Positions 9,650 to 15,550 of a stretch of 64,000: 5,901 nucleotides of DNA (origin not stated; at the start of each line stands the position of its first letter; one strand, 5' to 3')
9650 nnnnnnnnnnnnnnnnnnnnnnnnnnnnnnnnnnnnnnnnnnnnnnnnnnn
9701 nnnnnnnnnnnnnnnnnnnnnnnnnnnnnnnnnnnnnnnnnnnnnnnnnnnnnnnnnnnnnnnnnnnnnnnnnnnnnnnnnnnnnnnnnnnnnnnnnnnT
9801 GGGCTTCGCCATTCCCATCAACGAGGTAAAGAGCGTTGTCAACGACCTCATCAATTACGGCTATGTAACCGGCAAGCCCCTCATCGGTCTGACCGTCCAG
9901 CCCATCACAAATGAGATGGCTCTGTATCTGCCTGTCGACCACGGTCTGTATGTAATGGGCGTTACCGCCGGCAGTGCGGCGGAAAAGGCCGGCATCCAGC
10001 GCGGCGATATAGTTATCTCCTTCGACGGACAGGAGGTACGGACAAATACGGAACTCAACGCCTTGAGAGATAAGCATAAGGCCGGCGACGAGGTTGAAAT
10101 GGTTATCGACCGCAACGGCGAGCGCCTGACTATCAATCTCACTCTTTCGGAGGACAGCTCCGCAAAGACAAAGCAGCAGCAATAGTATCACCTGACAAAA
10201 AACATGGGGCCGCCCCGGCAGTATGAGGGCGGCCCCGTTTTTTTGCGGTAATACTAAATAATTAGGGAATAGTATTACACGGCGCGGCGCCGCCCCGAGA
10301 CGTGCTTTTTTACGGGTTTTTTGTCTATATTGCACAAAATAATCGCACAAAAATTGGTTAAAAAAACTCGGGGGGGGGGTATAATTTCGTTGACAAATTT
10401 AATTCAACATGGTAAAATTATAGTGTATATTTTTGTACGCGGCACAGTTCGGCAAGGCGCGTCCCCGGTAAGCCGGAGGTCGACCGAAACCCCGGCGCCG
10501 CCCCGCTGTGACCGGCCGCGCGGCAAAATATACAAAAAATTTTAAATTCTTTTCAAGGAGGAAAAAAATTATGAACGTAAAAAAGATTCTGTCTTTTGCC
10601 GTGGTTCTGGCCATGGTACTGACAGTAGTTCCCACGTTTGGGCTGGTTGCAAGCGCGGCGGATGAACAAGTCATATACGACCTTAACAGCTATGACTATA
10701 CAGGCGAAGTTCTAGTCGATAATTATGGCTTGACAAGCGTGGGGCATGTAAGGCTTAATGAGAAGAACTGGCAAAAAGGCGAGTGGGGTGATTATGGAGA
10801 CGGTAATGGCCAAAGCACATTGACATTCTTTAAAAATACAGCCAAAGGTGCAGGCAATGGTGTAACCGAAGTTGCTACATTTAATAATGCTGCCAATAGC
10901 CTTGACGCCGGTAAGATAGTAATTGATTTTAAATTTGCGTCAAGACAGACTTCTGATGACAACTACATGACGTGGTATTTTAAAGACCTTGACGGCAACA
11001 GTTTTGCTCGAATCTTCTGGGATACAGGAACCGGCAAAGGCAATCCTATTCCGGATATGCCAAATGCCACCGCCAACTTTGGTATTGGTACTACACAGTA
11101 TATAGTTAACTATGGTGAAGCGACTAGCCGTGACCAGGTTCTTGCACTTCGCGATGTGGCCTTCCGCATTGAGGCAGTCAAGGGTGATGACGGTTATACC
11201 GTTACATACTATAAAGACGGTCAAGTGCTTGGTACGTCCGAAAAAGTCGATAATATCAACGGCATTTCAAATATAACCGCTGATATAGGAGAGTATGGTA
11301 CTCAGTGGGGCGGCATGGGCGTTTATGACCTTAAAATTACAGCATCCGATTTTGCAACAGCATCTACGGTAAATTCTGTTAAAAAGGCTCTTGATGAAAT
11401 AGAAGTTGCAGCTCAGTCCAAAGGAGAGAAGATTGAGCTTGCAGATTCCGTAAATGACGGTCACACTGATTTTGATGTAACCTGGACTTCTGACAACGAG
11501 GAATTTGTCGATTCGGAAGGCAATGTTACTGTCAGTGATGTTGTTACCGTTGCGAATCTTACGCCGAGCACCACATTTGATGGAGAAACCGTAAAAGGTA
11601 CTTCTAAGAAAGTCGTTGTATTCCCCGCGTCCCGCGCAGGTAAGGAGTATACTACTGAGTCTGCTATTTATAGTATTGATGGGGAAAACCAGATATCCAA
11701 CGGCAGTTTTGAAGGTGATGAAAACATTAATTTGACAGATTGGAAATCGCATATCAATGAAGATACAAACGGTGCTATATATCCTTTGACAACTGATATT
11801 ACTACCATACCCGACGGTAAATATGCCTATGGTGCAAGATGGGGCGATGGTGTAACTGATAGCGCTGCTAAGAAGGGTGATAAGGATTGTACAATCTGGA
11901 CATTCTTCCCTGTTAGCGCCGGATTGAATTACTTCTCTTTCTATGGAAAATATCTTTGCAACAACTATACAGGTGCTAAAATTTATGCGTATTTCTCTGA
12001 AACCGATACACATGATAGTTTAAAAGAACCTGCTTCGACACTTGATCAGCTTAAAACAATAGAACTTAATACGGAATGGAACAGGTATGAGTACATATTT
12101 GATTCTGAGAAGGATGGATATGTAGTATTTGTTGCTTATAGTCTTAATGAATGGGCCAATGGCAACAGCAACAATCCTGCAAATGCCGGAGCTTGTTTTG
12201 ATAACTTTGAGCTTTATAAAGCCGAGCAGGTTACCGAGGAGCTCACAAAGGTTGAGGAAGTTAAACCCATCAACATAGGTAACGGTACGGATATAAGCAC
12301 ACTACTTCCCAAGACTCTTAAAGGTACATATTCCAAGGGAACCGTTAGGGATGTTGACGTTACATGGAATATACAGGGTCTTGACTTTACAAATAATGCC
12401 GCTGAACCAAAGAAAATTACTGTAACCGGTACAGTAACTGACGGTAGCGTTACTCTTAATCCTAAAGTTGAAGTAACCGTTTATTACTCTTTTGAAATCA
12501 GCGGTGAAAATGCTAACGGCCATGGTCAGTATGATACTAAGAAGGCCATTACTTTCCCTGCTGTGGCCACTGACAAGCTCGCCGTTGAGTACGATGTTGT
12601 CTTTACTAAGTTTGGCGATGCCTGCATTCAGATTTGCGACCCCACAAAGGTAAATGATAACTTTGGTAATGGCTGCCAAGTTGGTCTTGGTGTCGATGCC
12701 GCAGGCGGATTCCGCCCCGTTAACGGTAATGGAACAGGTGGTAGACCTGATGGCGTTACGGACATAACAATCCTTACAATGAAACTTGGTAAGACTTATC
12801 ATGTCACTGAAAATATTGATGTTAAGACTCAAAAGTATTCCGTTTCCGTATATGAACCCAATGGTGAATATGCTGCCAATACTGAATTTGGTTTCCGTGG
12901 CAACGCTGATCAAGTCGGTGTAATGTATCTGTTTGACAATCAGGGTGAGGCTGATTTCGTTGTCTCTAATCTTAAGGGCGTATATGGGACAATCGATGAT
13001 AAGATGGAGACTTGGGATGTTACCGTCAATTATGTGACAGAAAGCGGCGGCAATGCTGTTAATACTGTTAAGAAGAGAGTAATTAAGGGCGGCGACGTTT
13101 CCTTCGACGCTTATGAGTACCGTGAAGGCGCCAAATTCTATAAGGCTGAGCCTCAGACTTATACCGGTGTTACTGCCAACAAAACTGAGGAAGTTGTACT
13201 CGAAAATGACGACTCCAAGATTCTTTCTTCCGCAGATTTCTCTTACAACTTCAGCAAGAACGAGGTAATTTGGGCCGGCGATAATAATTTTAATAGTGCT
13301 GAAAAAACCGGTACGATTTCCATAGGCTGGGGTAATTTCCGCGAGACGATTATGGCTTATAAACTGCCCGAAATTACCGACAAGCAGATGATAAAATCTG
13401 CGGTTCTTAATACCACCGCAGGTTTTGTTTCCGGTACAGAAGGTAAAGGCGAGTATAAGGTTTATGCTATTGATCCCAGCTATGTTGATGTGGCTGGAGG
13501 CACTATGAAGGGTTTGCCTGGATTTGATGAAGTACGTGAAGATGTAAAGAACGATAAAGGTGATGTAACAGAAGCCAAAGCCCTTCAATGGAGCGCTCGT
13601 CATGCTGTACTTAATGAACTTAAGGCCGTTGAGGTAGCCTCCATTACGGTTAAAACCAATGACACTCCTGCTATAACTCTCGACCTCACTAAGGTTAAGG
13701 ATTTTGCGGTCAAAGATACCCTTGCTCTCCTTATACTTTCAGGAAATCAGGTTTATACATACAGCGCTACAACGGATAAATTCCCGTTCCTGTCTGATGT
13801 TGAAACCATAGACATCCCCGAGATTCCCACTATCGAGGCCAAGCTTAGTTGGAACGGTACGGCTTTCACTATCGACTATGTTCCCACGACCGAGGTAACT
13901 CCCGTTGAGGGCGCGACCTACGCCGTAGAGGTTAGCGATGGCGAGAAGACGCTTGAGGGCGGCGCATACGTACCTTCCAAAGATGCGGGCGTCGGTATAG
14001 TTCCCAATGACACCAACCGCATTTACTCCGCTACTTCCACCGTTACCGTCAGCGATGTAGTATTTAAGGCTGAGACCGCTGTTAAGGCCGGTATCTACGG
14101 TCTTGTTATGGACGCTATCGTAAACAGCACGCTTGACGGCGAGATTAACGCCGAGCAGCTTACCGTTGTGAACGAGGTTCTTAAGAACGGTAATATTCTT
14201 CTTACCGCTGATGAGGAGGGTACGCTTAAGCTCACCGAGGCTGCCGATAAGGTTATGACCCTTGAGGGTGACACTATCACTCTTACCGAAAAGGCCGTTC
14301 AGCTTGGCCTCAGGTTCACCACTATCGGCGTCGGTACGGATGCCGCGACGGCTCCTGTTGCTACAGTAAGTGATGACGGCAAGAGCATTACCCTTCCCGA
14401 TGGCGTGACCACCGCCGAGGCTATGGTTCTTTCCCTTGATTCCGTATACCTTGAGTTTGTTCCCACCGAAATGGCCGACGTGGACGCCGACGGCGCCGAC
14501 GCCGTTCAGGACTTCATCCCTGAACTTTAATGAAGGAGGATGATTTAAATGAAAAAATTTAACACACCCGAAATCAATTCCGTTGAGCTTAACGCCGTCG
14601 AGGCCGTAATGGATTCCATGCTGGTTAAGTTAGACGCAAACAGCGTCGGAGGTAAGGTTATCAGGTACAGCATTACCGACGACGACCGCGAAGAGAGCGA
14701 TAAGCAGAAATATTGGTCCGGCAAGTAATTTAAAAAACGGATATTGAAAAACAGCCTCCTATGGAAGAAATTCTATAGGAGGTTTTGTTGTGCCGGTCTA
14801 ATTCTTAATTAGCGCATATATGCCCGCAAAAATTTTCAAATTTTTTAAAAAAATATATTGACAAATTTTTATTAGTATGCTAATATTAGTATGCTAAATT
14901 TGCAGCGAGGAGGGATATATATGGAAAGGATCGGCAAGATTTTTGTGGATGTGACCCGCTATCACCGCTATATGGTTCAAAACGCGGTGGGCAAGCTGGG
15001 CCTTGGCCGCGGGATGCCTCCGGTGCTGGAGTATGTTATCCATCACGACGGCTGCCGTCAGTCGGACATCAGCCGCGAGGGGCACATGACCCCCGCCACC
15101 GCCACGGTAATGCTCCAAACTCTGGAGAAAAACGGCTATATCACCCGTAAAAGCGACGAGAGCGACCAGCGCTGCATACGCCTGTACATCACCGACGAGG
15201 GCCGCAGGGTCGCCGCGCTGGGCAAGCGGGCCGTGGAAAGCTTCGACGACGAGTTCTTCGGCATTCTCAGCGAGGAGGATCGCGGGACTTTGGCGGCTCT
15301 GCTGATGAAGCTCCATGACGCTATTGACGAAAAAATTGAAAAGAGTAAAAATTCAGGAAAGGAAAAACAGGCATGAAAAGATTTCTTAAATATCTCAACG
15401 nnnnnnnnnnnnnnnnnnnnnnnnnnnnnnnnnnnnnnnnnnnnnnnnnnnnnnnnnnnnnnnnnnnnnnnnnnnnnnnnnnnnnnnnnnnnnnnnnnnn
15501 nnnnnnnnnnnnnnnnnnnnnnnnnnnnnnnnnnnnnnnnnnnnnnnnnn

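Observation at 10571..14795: Low-GC genomic islet: 1,319-aa CBM-containing secreted protein plus coupled 59-aa ORF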

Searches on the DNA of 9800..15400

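Call 30: search_rna_families(source=window, start=9800, end=15400, threshold=evalue, max_evalue=1)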
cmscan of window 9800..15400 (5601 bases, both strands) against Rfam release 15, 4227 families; matches with E-value up to 1: 0.
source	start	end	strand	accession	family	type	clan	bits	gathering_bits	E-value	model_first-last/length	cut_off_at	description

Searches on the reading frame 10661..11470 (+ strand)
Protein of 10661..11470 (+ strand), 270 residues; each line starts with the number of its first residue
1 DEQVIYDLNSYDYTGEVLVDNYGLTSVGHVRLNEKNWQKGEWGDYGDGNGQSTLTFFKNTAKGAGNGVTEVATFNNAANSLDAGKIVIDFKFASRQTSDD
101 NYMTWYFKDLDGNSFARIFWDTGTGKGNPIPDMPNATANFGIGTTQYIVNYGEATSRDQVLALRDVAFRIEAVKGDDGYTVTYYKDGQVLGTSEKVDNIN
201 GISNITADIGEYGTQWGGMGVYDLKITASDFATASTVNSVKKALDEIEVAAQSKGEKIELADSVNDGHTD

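Call 62: search_protein_families(library=pfam, proteins=[window:10661-11470:+], max_evalue=10)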
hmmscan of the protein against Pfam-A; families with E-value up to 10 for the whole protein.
window:10661-11470:+ (270 aa): 0 families

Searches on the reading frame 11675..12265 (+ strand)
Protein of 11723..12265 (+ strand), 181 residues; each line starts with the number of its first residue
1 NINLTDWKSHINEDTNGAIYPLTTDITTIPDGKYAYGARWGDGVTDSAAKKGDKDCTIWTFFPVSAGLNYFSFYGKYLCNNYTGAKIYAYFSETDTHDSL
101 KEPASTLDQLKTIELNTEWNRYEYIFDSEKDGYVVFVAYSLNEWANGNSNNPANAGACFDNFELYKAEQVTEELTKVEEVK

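Call 62: search_protein_families(library=pfam, proteins=[window:11723-12265:+], max_evalue=10)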
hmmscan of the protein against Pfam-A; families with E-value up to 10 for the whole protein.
window:11723-12265:+ (181 aa): 2 families
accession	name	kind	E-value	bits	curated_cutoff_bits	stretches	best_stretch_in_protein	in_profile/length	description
PF00533.33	BRCT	-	0.11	13.2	21.3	1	84-128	32-77/78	BRCA1 C Terminus (BRCT) domain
PF21141.3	T6PP_C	-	0.21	11.3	26.7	1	25-45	55-75/267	Trehalose-6-phosphate phosphatase, C-terminal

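Call 98: search_solved_structures(query=A9, max_evalue=10)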
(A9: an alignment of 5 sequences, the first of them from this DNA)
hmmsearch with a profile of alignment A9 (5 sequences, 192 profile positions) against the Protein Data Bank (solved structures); distinct sequences matched with E-value up to 10: 1.
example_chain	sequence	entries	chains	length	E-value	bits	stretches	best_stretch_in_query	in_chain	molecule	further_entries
4mgq_A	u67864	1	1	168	0.82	13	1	2-24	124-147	Glycosyl hydrolase family 10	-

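Call 99: search_protein_families(library=pfam, alignment_id=A9, max_evalue=1)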
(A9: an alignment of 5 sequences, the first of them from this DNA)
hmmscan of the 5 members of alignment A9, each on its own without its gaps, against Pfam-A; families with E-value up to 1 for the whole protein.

A. member 1, seq(186 aa): 1 family
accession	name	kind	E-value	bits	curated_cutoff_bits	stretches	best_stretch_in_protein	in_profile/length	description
PF00533.33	BRCT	-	0.12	13.1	21.3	1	100-144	32-77/78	BRCA1 C Terminus (BRCT) domain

B. families by the number of members that match (of 5 scanned): 5 families
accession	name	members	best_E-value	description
PF02018.23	CBM_4_9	3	1.2e-07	Carbohydrate binding domain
PF04862.18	DUF642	1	0.0073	Protein of unknown function (DUF642)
PF03370.18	CBM_21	1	0.062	Carbohydrate/starch-binding module (family 21)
PF22637.2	CBM_4_9_1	1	0.063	BppA domain 1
PF00533.33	BRCT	1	0.12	BRCA1 C Terminus (BRCT) domain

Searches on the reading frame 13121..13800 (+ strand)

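Call 62: search_protein_families(library=pfam, proteins=[window:13121-13800:+], max_evalue=10)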
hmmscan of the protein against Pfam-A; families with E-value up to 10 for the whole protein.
window:13121-13800:+ (226 aa): 1 family
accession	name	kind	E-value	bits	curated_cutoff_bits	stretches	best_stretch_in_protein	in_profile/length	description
PF22134.1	DM_Arn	-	0.1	13.4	26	1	5-63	12-69/79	DNA Mimic Protein Arn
